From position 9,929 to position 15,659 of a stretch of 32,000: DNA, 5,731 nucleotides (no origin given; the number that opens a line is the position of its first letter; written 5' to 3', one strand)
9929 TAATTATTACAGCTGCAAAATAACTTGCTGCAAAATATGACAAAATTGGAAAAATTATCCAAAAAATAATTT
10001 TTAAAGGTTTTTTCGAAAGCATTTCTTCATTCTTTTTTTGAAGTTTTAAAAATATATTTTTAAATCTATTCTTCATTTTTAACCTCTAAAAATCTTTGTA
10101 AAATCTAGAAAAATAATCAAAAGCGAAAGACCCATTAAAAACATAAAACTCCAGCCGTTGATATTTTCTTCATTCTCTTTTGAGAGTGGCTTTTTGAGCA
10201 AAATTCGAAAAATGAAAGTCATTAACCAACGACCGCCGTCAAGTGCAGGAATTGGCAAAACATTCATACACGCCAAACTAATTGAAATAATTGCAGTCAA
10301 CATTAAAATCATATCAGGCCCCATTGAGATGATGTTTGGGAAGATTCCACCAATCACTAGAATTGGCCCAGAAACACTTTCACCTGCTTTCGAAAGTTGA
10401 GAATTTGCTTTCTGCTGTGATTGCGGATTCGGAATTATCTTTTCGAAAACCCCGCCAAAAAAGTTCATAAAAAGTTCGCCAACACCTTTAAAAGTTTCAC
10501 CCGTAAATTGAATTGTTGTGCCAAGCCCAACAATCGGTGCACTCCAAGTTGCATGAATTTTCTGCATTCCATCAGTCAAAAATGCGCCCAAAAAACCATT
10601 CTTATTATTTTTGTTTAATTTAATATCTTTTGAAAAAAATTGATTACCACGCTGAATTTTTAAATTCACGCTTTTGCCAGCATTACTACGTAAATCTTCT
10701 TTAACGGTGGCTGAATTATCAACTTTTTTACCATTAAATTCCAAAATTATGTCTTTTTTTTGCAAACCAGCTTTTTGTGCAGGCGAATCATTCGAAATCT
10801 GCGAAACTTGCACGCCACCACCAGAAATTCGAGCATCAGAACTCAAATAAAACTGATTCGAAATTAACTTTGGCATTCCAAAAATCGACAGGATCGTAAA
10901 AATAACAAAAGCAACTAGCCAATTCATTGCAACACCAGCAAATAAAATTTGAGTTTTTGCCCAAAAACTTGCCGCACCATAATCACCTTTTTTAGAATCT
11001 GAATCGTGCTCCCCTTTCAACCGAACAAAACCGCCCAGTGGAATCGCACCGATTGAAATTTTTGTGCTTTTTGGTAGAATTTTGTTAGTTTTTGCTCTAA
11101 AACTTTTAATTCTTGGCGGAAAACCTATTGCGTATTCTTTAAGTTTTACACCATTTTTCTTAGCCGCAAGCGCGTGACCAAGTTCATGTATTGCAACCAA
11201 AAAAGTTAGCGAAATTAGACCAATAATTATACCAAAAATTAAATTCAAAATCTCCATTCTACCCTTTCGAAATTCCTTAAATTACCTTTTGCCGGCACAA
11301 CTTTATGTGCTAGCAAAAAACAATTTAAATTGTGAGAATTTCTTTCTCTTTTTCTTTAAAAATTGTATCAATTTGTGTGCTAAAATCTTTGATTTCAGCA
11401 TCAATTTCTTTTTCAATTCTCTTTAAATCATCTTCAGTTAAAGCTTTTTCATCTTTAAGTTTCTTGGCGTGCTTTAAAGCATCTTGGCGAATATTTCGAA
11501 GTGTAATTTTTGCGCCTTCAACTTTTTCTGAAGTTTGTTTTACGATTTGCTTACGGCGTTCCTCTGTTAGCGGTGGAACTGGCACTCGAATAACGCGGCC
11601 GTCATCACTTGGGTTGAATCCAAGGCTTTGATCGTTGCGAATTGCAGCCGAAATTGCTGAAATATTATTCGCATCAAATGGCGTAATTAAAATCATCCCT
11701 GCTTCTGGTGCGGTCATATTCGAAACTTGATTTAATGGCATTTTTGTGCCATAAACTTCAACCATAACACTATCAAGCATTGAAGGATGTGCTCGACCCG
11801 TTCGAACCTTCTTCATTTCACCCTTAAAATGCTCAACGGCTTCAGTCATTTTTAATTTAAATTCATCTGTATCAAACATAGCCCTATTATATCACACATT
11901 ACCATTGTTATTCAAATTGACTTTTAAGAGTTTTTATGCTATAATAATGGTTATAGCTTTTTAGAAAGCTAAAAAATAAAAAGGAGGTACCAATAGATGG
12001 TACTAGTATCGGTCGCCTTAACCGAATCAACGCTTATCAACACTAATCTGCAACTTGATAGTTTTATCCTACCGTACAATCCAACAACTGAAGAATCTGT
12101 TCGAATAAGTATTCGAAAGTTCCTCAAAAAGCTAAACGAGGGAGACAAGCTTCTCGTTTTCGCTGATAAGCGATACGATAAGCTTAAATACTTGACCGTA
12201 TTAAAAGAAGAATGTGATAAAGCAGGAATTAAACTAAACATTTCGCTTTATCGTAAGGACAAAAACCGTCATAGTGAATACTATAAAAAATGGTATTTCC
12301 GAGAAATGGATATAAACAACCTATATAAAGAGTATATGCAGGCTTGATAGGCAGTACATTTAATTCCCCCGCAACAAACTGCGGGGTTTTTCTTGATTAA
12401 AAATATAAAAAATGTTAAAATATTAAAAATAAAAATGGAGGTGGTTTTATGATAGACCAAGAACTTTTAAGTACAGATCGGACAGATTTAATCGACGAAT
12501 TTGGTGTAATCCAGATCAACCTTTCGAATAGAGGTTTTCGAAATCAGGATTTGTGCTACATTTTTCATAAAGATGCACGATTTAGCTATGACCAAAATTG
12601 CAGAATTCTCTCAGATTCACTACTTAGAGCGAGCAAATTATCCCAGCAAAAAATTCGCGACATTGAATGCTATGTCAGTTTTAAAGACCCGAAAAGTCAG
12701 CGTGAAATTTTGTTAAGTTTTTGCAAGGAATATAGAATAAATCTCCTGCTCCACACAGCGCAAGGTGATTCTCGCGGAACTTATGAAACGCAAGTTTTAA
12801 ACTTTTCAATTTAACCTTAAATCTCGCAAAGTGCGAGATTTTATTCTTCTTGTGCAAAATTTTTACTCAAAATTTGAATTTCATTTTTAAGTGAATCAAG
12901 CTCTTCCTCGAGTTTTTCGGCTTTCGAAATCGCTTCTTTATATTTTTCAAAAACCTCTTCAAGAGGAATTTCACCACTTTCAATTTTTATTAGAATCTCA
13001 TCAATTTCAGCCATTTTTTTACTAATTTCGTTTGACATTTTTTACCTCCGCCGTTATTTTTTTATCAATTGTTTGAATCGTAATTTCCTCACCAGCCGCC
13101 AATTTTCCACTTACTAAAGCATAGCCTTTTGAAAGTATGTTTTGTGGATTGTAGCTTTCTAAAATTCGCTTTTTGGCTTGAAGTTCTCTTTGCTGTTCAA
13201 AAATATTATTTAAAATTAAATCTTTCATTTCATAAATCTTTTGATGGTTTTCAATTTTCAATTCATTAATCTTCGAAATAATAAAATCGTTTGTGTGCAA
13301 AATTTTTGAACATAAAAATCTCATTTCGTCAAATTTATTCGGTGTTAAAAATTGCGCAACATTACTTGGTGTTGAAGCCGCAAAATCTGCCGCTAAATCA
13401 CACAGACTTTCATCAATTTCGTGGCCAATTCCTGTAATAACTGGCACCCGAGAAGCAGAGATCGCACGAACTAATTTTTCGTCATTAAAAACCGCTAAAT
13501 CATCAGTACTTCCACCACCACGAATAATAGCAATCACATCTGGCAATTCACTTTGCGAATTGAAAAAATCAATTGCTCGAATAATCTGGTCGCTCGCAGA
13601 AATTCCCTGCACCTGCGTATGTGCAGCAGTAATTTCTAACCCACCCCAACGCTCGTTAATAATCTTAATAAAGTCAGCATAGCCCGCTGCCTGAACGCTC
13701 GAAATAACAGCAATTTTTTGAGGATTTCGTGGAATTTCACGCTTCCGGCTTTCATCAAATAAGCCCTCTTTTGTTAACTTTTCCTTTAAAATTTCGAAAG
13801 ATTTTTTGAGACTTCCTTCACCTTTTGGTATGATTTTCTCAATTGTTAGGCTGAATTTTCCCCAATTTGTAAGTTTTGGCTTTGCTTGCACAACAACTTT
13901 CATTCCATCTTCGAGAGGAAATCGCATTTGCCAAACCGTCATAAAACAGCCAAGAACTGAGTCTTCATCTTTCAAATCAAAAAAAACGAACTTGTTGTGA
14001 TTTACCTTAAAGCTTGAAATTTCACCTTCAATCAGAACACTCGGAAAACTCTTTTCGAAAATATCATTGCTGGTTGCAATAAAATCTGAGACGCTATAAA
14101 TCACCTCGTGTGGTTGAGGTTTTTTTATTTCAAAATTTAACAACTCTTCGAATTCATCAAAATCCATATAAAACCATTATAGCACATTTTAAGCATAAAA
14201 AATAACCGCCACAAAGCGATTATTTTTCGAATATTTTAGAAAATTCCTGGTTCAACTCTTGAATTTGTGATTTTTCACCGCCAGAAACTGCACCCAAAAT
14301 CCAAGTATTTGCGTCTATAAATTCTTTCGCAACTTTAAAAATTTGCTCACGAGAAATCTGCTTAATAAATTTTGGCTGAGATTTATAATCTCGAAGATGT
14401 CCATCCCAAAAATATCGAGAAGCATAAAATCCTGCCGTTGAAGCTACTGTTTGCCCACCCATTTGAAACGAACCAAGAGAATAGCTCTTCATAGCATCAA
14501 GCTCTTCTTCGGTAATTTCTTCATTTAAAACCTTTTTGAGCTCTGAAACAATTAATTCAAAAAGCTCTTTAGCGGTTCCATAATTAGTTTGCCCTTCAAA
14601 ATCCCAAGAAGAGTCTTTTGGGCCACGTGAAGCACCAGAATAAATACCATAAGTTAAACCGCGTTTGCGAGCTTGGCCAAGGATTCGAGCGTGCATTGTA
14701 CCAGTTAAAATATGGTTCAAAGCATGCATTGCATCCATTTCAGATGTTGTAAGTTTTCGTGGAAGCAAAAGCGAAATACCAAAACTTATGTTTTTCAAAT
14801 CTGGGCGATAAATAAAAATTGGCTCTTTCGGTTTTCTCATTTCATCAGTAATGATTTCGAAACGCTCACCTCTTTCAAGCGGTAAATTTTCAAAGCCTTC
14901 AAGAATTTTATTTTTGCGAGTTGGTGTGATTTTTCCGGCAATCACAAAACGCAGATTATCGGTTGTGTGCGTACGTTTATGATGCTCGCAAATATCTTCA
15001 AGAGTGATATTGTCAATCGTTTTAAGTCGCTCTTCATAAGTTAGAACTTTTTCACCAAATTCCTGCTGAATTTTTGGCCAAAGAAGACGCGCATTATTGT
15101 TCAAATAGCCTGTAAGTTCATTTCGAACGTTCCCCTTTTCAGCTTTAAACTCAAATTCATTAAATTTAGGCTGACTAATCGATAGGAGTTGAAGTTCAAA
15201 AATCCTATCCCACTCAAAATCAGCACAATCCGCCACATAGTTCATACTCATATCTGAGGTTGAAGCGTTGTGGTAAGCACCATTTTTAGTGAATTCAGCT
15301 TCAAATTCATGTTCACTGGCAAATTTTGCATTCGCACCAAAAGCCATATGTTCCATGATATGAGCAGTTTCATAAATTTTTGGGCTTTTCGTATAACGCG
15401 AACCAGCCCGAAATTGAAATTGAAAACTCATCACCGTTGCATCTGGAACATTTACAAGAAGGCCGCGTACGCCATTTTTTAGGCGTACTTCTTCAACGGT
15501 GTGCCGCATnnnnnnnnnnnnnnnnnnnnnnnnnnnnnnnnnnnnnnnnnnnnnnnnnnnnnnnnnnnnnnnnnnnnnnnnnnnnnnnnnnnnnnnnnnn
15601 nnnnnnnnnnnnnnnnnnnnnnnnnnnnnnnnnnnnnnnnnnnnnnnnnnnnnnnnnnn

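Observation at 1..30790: Strong over-representation of the palindrome TTCGAA (often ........) in all reading frames and in non-coding DNA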

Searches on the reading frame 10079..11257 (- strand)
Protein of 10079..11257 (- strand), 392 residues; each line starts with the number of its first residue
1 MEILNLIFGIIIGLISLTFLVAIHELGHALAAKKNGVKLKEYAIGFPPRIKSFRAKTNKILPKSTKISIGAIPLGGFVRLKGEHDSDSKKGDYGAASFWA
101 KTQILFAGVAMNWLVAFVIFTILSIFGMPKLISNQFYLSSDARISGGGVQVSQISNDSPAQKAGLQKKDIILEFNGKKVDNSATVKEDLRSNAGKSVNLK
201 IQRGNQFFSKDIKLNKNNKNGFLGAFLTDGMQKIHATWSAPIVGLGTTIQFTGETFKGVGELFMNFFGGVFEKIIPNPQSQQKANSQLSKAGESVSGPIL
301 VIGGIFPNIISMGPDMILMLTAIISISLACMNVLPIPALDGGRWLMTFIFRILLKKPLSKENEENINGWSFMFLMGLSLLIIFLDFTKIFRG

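Call 22: search_protein_families(library=pfam, proteins=[window:10079-11257:-])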
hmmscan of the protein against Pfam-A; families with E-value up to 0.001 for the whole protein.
window:10079-11257:- (392 aa): 5 families
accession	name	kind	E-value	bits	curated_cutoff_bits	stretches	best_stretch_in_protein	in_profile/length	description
PF02163.28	Peptidase_M50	-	2.2e-38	132.3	27.2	1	14-376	3-220/221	Peptidase family M50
PF13180.12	PDZ_2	-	1.5e-11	44.9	27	1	147-208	12-74/80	PDZ domain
PF17820.7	PDZ_6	-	2.1e-10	40.6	27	1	151-203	2-54/54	PDZ domain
PF00595.29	PDZ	-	3.1e-07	31.1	23.2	1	146-202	24-81/81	PDZ domain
PF14685.13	PDZ_Tricorn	-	0.0001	22.6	25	1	153-206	26-81/88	Tricorn protease PDZ domain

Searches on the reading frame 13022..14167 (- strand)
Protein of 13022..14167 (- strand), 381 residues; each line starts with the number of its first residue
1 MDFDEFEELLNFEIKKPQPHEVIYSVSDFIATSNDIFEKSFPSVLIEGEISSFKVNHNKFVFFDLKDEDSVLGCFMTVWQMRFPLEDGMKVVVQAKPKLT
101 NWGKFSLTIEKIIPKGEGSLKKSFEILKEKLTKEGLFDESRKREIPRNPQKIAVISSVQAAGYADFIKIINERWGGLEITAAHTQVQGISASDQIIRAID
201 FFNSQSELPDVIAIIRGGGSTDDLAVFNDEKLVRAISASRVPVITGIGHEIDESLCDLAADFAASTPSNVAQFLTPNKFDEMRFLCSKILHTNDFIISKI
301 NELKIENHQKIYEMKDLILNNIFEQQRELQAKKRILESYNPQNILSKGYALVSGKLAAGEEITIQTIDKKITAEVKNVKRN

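Call 23: search_protein_families(library=pfam, proteins=[window:13022-14167:-])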
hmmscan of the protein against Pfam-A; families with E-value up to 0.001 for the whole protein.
window:13022-14167:- (381 aa): 3 families
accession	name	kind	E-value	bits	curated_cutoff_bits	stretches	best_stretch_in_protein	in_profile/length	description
PF02601.20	Exonuc_VII_L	-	6.6e-61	207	35.9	1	136-281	1-145/315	Exonuclease VII, large subunit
PF13742.12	tRNA_anti_2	-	3.7e-14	53.2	27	1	24-112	1-94/95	OB-fold nucleic acid binding domain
PF01336.31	tRNA_anti-codon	-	5.5e-07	29.9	27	1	44-113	1-73/75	OB-fold nucleic acid binding domain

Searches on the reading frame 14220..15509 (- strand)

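Call 23: search_protein_families(library=pfam, proteins=[window:14220-15509:-])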
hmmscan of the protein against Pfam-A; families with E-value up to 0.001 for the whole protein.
window:14220-15509:- (429 aa): 2 families
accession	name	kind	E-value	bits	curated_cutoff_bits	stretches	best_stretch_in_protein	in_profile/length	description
PF05193.26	Peptidase_M16_C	-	9.8e-21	74.9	23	1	167-342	1-179/181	Peptidase M16 inactive domain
PF00675.25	Peptidase_M16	-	4.7e-14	53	22.3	1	22-136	8-120/149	Insulinase (Peptidase family M16)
